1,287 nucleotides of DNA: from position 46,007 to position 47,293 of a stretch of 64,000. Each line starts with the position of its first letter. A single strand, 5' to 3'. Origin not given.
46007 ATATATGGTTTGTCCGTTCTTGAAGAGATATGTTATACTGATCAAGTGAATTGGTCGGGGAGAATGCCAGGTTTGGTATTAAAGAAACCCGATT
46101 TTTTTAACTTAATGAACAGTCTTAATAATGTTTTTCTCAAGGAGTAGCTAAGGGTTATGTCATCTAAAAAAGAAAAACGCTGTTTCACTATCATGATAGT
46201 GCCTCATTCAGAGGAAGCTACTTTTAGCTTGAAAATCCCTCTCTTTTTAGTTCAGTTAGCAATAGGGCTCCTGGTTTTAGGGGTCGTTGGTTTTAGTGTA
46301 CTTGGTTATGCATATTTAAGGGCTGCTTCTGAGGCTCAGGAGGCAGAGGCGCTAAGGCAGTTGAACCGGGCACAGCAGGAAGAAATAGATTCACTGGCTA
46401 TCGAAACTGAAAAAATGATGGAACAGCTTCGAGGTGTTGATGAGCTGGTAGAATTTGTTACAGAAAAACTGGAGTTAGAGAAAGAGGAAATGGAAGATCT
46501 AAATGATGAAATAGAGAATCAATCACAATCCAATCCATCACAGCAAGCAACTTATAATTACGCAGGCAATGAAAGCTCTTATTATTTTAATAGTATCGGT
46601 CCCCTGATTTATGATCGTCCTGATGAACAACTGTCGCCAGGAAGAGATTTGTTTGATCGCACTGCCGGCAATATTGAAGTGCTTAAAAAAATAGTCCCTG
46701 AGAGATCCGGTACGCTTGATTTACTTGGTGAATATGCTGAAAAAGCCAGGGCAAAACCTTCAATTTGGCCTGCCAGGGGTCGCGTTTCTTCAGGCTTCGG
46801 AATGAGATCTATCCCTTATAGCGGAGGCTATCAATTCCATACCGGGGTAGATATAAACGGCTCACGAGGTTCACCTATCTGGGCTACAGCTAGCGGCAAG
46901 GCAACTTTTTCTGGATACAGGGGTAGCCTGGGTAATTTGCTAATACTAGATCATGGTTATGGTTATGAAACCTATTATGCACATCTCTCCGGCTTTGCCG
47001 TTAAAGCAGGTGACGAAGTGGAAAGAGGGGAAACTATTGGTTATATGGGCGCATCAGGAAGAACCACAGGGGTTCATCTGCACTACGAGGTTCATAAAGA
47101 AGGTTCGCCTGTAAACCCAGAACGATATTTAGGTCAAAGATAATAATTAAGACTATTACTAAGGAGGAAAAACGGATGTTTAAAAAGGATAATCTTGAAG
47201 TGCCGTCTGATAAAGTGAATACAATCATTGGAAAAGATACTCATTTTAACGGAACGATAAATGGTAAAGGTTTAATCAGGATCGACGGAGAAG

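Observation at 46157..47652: M23 endopeptidase + bactofilin gene pair (cell-shape/division module) next to the partition locus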

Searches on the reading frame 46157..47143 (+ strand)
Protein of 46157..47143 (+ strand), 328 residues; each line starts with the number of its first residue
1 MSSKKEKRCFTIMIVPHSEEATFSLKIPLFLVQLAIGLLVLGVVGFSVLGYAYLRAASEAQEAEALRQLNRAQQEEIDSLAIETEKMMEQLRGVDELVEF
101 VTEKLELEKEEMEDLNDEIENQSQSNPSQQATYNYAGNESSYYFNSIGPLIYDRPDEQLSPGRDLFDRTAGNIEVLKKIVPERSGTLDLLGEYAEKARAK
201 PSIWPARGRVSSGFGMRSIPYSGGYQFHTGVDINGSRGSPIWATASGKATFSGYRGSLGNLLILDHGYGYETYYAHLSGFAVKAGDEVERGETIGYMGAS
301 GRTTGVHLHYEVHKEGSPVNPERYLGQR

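Call 3: search_protein_families(library=pfam, proteins=[window:46157-47143:+], max_evalue=0.01)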
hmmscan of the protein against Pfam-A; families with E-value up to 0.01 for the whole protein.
window:46157-47143:+ (328 aa): 3 families
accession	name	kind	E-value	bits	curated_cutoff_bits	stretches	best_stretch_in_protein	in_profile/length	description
PF01551.29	Peptidase_M23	-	2.5e-33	114.6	28.7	1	226-321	1-96/96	Peptidase family M23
PF01788.22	PsbJ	-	0.0019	18.5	30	1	26-50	6-30/39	PsbJ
PF06896.17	Phage_TAC_3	-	0.0076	17.3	22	0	63-122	33-89/117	Phage tail assembly chaperone proteins, TAC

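Call 4: search_protein_families(library=ncbifam, proteins=[window:46157-47143:+], max_evalue=0.01)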
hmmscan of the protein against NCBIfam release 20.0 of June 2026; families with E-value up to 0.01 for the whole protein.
window:46157-47143:+ (328 aa): 16 families
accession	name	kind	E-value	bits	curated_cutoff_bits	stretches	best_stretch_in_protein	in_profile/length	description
NF052336.1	PdgHdaseHSB100310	equivalog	2.7e-29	102.5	500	1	201-319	34-148/316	peptidoglycan hydrolase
NF052530.1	Heli_ShapePgp3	exception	7.2e-24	84.3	300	1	174-324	112-263/270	peptidoglycan metallopeptidase Pgp3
NF008652.0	PRK11649.1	equivalog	1.1e-22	80.3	341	1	209-321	293-406/439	murein DD-endopeptidase MepM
NF008123.1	PRK10871.1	equivalog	4.6e-22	78.9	311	1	201-328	245-365/365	murein hydrolase activator NlpD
NF053825.1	PdgNdpepShyA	equivalog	1.1e-21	77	700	1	207-321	274-389/425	peptidoglycan DD-endopeptidase ShyA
NF053824.1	PdgNdpepShyC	equivalog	1.7e-21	76.6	700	1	209-321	276-389/429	peptidoglycan DD-endopeptidase ShyC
NF040883.1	amid_act_ActS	equivalog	1.8e-20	73.3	375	1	202-326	117-234/242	amidase activator ActS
NF050804.1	CellDivDipMCaul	equivalog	2.9e-20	72.6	900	1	203-313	508-614/634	cell division endopeptidase DipM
NF041208.1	celldiv_DipM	equivalog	7.2e-18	65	740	1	204-325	300-417/419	cell division endopeptidase DipM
NF052529.1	PG_M23_Pgp6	exception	1.2e-17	63.8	600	1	226-326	333-433/452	peptidoglycan metallopeptidase Pgp6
NF053738.1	S2SprSpoIIQBc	equivalog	4.9e-17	62.3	250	1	220-327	114-225/232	stage II sporulation protein SpoIIQ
NF008644.1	PRK11637.1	equivalog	4.9e-13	48.8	270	1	202-327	264-385/385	murein hydrolase activator EnvC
NF047755.1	LIC_10271_M23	exception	8.2e-08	32.2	180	1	225-322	114-206/207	LIC_10271 family cell wall hydrolase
NF047657.1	CellWlHdaseLepto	equivalog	4.9e-05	22.9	400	1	226-322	126-217/221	hypothetical protein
NF004799.0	PRK06148.1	subfamily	0.0019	16.2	1128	1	227-312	440-537/1015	hypothetical protein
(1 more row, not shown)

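Call 13: find_homologous_proteins(query=window:46157-47143:+, max_evalue=1e-10)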
Query window:46157-47143:+ (328 aa): 1082 proteins with E <= 1e-10 among 5581 candidates; the best 120 are listed.
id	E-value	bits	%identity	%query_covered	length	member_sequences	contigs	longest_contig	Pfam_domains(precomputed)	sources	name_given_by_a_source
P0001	2.2e-214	729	100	100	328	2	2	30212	PF01551.30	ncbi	-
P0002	4.2e-194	662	90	100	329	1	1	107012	PF01551.30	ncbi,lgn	-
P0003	1.1e-174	598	81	100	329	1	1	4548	PF01551.30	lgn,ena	-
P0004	3.4e-174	597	80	100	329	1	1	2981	PF01551.30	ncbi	-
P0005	7.2e-164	563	77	99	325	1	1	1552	PF01551.30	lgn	-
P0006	3.8e-163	560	76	99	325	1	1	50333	PF01551.30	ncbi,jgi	-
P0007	9.4e-162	556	76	99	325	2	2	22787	PF01551.30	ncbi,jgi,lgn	-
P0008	1.5e-161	555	75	99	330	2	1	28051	PF01551.30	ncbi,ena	-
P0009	1.1e-160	552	76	99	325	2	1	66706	PF01551.30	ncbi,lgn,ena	-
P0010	1.5e-160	552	75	99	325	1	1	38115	PF01551.30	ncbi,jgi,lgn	-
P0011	1.4e-159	549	75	99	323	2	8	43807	PF01551.30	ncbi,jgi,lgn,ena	-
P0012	1.5e-158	545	75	99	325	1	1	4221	PF01551.30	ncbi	-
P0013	6.8e-149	514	74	95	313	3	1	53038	PF01551.30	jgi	-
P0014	2.6e-134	466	66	100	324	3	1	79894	PF01551.30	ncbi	-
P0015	2.8e-132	459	65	100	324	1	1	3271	PF01551.30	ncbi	-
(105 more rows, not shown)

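Call 14: find_related_loci(query=window:46157-47143:+, collection=genome_contigs, flank=8000)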
Query window:46157-47143:+ (328 aa) in genome_contigs; peptide patterns used: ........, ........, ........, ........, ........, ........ (x = any residue, [..] = any of these).
208 stretches matched a pattern; 44 encode a relative of the query (tblastn E <= 1e-3); 44 distinct loci.
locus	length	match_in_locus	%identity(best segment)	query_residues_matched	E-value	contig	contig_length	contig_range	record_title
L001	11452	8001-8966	75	1-325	7e-161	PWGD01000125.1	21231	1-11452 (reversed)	MAG: Syntrophomonadaceae bacterium isolate T1Sed10_2 T1-Sed10-C2017, whole genome shotgun sequence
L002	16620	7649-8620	75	1-325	1e-153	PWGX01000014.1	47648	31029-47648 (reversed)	MAG: Syntrophomonadaceae bacterium isolate T1Sed10_145 T1-Sed10-C424, whole genome shotgun sequence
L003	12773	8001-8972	76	1-325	1e-151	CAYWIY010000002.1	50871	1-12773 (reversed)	MAG TPA_asm: uncultured Syntrophomonadaceae bacterium isolate binchicken_co32_447 genome assembly, contig: NODE_656_leng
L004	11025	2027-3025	61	1-328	5e-135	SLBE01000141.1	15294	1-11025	MAG: Syntrophomonadaceae bacterium isolate CSSed162cmB_433 CSSed16-2cmB-10858, whole genome shotgun sequence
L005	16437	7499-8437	60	1-325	7e-133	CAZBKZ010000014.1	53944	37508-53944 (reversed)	MAG TPA_asm: uncultured Syntrophomonadaceae bacterium isolate SRP241341_co1_200 genome assembly, contig: NODE_741_length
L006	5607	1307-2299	61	1-328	4e-131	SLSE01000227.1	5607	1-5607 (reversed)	MAG: Syntrophomonadaceae bacterium isolate CSSed165cm_595 CSSed16-5cm-71808, whole genome shotgun sequence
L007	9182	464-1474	61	1-328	6e-129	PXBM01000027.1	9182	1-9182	MAG: Syntrophomonadaceae bacterium isolate T3Sed10_25 T3-Sed10-C18977, whole genome shotgun sequence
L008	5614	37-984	59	1-327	1e-126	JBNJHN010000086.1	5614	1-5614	MAG: Bacillota bacterium isolate Y22_0dBSd3.bin.6 NODE_16810_length_5614_cov_11.611242, whole genome shotgun sequence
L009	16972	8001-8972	76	1-325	8e-153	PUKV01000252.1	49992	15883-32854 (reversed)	MAG: Syntrophomonadaceae bacterium isolate B1Sed10_67 B1-Sed10-C377, whole genome shotgun sequence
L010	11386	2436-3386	60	1-328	8e-125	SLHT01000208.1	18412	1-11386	MAG: Syntrophomonadaceae bacterium isolate CSSed165cm_165 CSSed16-5cm-7779, whole genome shotgun sequence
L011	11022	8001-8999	55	1-328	7e-125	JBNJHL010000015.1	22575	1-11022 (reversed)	MAG: Bacillota bacterium isolate Y22_0dBSd3.bin.77 NODE_1664_length_22575_cov_4.059397, whole genome shotgun sequence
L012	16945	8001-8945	60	1-325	7e-121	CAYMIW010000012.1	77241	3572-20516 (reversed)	MAG TPA_asm: uncultured Syntrophomonadaceae bacterium isolate SRP241326_co4_268 genome assembly, contig: NODE_546_length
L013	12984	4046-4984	58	1-325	7e-121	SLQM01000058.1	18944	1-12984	MAG: Syntrophomonadaceae bacterium isolate CSSed165cm_530 CSSed16-5cm-7307, whole genome shotgun sequence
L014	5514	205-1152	56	1-327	1e-120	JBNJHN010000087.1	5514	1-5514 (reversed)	MAG: Bacillota bacterium isolate Y22_0dBSd3.bin.6 NODE_17338_length_5514_cov_15.951431, whole genome shotgun sequence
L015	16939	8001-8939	55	1-328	1e-118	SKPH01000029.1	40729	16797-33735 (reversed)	MAG: Syntrophomonadaceae bacterium isolate CSSed162cmA_365R1 CSSed16-2cmA-931, whole genome shotgun sequence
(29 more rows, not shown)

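Call 28: search_solved_structures(query=window:46157-47143:+, max_evalue=0.00001, show_alignments=1)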
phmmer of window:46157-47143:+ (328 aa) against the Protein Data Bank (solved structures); distinct sequences matched with E-value up to 0.00001: 36.
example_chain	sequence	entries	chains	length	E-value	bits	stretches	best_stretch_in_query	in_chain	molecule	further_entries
6muk_A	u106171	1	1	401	5.3e-27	98.3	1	208-322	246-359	Peptidase M23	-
3slu_A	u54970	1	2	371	5.4e-27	98.3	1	208-322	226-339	M23 peptidase domain protein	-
5j1l_A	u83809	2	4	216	3.8e-25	92.2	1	201-324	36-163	ToxR-activated gene (TagE)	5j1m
6jmx_A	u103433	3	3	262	1.7e-20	76.9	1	204-324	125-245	Peptidase M23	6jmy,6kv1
6jn7_A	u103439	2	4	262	2.8e-19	72.9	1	204-324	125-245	Peptidase M23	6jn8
6jn1_A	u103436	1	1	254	3.7e-19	72.5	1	204-324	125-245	Peptidase M23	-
6jn0_A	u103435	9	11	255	3.7e-19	72.5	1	204-324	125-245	Peptidase M23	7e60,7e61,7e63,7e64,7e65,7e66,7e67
6jmz_A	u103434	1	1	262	4e-19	72.4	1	204-324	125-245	Peptidase M23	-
2gu1_A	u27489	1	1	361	1.4e-18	70.7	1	187-320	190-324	Zinc peptidase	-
2hsi_A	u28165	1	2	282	1.9e-18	70.1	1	205-326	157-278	Putative peptidase M23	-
6ue4_A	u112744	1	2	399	1.9e-18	70.1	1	206-321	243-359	ShyA endopeptidase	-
6u2a_A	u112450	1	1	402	2e-18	70.1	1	206-321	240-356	ShyA endopeptidase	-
7qrl_A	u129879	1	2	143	1.1e-16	64.4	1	203-313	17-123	DipM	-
7qrl_C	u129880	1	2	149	1.2e-16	64.3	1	202-313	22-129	DipM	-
9gy1_A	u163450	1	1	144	5.7e-16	62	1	199-327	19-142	Peptidase, M23 family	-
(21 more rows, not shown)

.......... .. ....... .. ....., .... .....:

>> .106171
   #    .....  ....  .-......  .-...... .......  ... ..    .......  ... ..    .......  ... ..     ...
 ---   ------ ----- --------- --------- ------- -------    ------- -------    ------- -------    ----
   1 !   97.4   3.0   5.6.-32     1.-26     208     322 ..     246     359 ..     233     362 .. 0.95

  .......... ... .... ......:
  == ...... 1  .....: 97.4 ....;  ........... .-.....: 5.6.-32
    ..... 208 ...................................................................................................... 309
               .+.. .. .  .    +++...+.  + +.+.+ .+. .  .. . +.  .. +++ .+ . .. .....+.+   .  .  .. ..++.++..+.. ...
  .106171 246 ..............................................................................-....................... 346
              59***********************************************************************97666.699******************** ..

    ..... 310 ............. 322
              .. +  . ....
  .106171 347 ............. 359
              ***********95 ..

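Call 29: predict_structure(alignment_id=A1)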
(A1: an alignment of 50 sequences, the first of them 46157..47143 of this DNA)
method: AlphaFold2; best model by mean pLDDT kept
length: 328 residues; sequences in the alignment: 50
mean_pLDDT: 72.9   pTM: 0.55
mean pLDDT of the five models: 72.9, 71.4, 68.9, 68.0, 66.1
residues with pLDDT >= 90: 108; 70-90: 72; 50-70: 93; < 50: 55
segments of 3 or more residues with pLDDT < 50: 1-3, 110-112, 120-163
pLDDT, mean of each block of 10 residues (from residue 1): 51 56 72 94 96 94 86 74 66 65 56 51 42 35 32 34 53 62 67 80 87 76 73 92 95 93 95 96 95 91 81 92 70
secondary structure, 60 per line:
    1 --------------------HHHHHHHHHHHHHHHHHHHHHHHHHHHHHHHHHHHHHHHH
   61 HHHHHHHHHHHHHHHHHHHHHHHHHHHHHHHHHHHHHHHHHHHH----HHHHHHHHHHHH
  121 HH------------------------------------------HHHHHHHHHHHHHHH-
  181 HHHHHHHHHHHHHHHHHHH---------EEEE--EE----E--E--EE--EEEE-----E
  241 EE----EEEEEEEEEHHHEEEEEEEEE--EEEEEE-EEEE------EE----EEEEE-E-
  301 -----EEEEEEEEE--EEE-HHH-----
elements in order: H21-104 H109-122 H165-179 H181-199 E209-212 E231-234 E240-242 E247-255 E259-267 E270-275 E277-280 E293-297 E306-314 E317-319
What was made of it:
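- On LmdC-type bactofilin-associated M23 peptidase: The hairpin was not seen with the shallow 50-sequence alignment (call 29).
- The first model, built on a shallow alignment, left residues 1-20 as low-confidence coil (call 29).
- Tried and rejected: First AlphaFold2 model, 50 close homologues (call 29).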

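Call 45: search_protein_representatives(alignment_id=A1)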
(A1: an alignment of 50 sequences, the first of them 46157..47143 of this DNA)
Query: 50 sequences, 316 profile positions. Proteins with E-value up to 0.001 (for the whole library): 183537; up to 1e-10: 107772; up to 1e-30: 8261. The best 150 are listed.
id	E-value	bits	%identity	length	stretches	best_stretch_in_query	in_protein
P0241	4.4e-138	476.0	-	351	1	1-315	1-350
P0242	4.9e-134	462.7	-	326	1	1-316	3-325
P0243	4.3e-116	403.8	-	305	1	4-313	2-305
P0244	2.8e-109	381.4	-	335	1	1-315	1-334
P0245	1.9e-106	372.1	-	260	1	13-245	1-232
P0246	2.8e-85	302.5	-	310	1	5-314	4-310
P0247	9.6e-83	294.2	-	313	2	146-315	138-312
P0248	4.5e-81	288.7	-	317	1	4-314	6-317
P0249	7.1e-78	278.2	-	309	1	3-313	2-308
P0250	2.2e-77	276.6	-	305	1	3-313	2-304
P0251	1.0e-73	264.6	-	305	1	3-313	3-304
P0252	2.7e-73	263.2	-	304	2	148-314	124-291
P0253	2.9e-73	263.0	-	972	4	214-314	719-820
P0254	4.3e-73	262.5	-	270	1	4-242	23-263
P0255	1.2e-72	261.1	-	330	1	13-313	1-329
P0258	1.7e-71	257.3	-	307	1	1-313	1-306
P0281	2.3e-64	233.8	-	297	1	5-313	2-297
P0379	4.5e-54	200.0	-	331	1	6-314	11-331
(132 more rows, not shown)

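Call 48: find_homologous_proteins(query=A4, max_evalue=1e-20)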
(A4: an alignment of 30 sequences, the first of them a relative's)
Query A4 (30 sequences) (305 aa, profile of the alignment): 3250 proteins with E <= 1e-20 among 8000 candidates; the best 120 are listed.
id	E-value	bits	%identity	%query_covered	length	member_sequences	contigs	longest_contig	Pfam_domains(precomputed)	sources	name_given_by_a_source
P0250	9.8e-113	395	45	100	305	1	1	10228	PF01551.30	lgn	-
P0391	6.8e-112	392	86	100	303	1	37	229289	PF01551.30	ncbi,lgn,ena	ncbi:MAG: M23 family metallopeptidase [Dethiobacteria bacterium]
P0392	8.0e-112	392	86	100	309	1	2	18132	PF01551.30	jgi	jgi:murein DD-endopeptidase MepM/ murein hydrolase activator NlpD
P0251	1.5e-111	391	44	100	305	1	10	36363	PF01551.30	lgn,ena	-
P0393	2.2e-111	390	44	99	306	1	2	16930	PF01551.30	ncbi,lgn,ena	-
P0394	2.7e-111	390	41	100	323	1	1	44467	PF01551.30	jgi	-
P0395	4.6e-111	389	79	100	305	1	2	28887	PF01551.30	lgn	-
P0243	5.2e-111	389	100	100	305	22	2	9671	PF01551.30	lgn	-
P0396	8.0e-111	388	79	100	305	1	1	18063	PF01551.30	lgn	-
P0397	9.8e-111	388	88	100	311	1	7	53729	PF01551.30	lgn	-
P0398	3.3e-110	386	78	100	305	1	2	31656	PF01551.30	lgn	-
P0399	3.6e-110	386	86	100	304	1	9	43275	PF01551.30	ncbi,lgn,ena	-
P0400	4.3e-110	386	85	100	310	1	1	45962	PF01551.30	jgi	jgi:murein DD-endopeptidase MepM/ murein hydrolase activator NlpD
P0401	5.2e-110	386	85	100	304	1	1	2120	PF01551.30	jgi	-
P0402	5.9e-110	385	75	100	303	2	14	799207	PF01551.30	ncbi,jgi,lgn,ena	jgi:murein DD-endopeptidase MepM/ murein hydrolase activator NlpD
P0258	3.1e-107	377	44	99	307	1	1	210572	PF01551.30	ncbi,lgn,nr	ncbi:MAG: hypothetical protein FH749_00240 [Firmicutes bacterium]|nr:hypothetical protein [Bacillota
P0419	7.6e-106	372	46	100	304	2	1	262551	PF01551.30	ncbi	-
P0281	2.7e-105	370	40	99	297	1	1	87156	PF01551.30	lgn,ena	-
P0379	4.4e-103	363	35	99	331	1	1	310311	PF01551.30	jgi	-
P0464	1.5e-100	355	33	99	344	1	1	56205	PF01551.30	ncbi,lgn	ncbi:MAG: M23 family metallopeptidase [Dehalobacterium sp.]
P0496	1.7e-95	338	38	100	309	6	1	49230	PF01551.30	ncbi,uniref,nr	ncbi:peptidase M23B [Thermosinus carboxydivorans Nor1]|uniref:Peptidase M23B n=1 Tax=Thermosinus car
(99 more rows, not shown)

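Call 49: find_encoding_contigs(protein=P0402, flank=5000, max_places=1)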
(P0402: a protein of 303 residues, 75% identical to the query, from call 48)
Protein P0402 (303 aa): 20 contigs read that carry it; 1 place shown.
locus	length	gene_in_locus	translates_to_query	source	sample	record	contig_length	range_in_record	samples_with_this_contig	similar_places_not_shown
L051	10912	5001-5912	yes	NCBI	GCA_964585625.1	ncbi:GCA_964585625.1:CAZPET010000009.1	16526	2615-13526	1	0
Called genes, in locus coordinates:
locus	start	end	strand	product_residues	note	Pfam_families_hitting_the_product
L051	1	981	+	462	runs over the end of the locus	PF10396:TrmE_N, PF12631:MnmE_helical, PF03193:RsgA_GTPase (faint), PF00009:GTP_EFTU (faint), PF00350:Dynamin_N (faint), PF01926:MMR_HSR1, PF02421:FeoB_N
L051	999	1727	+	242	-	PF02527:GidB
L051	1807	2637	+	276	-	PF02195:ParB_N, PF17762:HTH_ParB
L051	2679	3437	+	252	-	PF00142:Fer4_NifH, PF01656:CbiA, PF02374:ArsA_ATPase (weak), PF06564:CBP_BcsQ, PF09140:MipZ, PF10609:ParA, PF13614:AAA_31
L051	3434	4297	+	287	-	PF02195:ParB_N, PF17762:HTH_ParB, PF23552:ParB_C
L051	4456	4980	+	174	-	PF14584:DUF4446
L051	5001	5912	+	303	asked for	PF01551:Peptidase_M23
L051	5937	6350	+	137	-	PF04519:Bactofilin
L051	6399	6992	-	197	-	PF06866:DUF1256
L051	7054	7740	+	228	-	-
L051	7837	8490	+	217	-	PF00406:ADK, PF13207:AAA_17, PF13238:AAA_18 (weak), PF13671:AAA_33, PF17213:Hydin_ADK (faint), PF05191:ADK_lid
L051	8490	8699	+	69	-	PF06107:DUF951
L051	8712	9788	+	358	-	PF01926:MMR_HSR1, PF02421:FeoB_N (faint), PF06071:YchF-GTPase_C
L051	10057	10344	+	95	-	PF01250:Ribosomal_S6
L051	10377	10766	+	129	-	PF00436:SSB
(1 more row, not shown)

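Call 50: find_encoding_contigs(protein=P0496, flank=5000, max_places=1)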
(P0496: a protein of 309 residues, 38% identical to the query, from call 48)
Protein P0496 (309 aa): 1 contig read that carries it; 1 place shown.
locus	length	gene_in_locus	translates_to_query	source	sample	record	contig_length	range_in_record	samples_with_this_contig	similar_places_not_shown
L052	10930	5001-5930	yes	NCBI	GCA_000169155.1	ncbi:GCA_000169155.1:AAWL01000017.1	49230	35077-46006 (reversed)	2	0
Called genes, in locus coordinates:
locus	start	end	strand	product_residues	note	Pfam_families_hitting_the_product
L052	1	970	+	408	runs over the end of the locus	PF00350:Dynamin_N (faint), PF01926:MMR_HSR1, PF02421:FeoB_N, PF03193:RsgA_GTPase (faint), PF00009:GTP_EFTU, PF18128:HydF_dimer, PF18133:HydF_tetramer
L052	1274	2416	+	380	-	PF00155:Aminotran_1_2, PF00266:Aminotran_5, PF01212:Beta_elim_lyase, PF01041:DegT_DnrJ_EryC1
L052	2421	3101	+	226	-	PF04474:DUF554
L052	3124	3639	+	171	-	PF14584:DUF4446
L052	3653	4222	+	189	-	PF00881:Nitroreductase, PF14512:TM1586_NiRdase (faint)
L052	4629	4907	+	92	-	-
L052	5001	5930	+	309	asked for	PF01551:Peptidase_M23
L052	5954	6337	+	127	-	PF04519:Bactofilin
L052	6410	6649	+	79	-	PF03698:UPF0180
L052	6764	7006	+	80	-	PF03698:UPF0180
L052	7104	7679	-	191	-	PF06866:DUF1256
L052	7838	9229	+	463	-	PF12390:Se-cys_synth_N (weak), PF03841:SelA, PF01212:Beta_elim_lyase (weak), PF01041:DegT_DnrJ_EryC1 (weak), PF01053:Cys_Met_Meta_PP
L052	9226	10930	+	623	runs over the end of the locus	PF00009:GTP_EFTU, PF03144:GTP_EFTU_D2, PF25461:Beta-barrel_SelB, PF09106:WHD_2nd_SelB, PF09107:WHD_3rd_SelB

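Call 51: find_encoding_contigs(protein=P0258, flank=5000, max_places=1)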
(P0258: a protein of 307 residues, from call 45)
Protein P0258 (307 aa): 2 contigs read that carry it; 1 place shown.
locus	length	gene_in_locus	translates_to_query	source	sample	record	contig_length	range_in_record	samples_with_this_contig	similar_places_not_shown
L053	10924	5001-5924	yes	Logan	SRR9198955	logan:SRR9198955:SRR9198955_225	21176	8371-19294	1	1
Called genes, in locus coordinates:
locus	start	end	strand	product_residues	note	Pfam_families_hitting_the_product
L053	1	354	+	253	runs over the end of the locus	PF00142:Fer4_NifH (weak), PF01656:CbiA, PF02374:ArsA_ATPase (weak), PF06564:CBP_BcsQ, PF09140:MipZ (faint), PF10609:ParA, PF13614:AAA_31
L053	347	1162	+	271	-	PF02195:ParB_N, PF17762:HTH_ParB, PF23552:ParB_C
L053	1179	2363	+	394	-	PF00266:Aminotran_5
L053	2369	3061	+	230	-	PF04474:DUF554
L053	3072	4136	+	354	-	PF01168:Ala_racemase_N, PF14031:D-ser_dehydrat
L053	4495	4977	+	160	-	PF14584:DUF4446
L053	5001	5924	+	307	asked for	PF01551:Peptidase_M23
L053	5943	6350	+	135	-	PF04519:Bactofilin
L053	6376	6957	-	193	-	PF06866:DUF1256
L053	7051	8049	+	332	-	-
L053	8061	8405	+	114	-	-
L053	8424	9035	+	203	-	-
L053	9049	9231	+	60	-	PF06107:DUF951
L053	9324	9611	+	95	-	PF01250:Ribosomal_S6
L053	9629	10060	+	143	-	PF00436:SSB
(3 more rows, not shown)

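Call 52: find_encoding_contigs(protein=P0464, flank=5000, max_places=1)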
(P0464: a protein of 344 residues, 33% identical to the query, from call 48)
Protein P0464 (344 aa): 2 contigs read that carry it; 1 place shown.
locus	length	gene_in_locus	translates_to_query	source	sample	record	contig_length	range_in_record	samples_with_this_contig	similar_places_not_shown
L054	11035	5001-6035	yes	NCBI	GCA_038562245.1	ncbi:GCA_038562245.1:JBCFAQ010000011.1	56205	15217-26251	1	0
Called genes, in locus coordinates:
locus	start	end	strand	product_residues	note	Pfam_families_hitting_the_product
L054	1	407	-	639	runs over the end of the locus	PF01522:Polysacc_deac_1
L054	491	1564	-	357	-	PF01321:Creatinase_N, PF00557:Peptidase_M24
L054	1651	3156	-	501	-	PF13490:zf-HC2 (weak), PF13786:DUF4179 (weak), PF18705:DUF5643 (faint)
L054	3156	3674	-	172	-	PF04542:Sigma70_r2, PF08281:Sigma70_r4_2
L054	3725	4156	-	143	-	PF08281:Sigma70_r4_2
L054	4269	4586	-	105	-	-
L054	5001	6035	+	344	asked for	PF01551:Peptidase_M23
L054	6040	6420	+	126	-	PF04519:Bactofilin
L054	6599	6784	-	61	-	-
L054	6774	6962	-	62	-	PF00037:Fer4 (weak), PF12797:Fer4_2 (faint), PF12800:Fer4_4 (faint), PF13237:Fer4_10, PF14697:Fer4_21, PF25160:LdpA_Fe-S-bd (weak), PF12838:Fer4_7, PF13187:Fer4_9, +2 more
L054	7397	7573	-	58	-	-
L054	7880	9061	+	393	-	PF03323:GerA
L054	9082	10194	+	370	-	PF03845:Spore_permease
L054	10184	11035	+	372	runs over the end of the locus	PF25198:Spore_GerAC_N, PF05504:Spore_GerAC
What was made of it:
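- One distant locus lies near spore germination genes (call 52).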
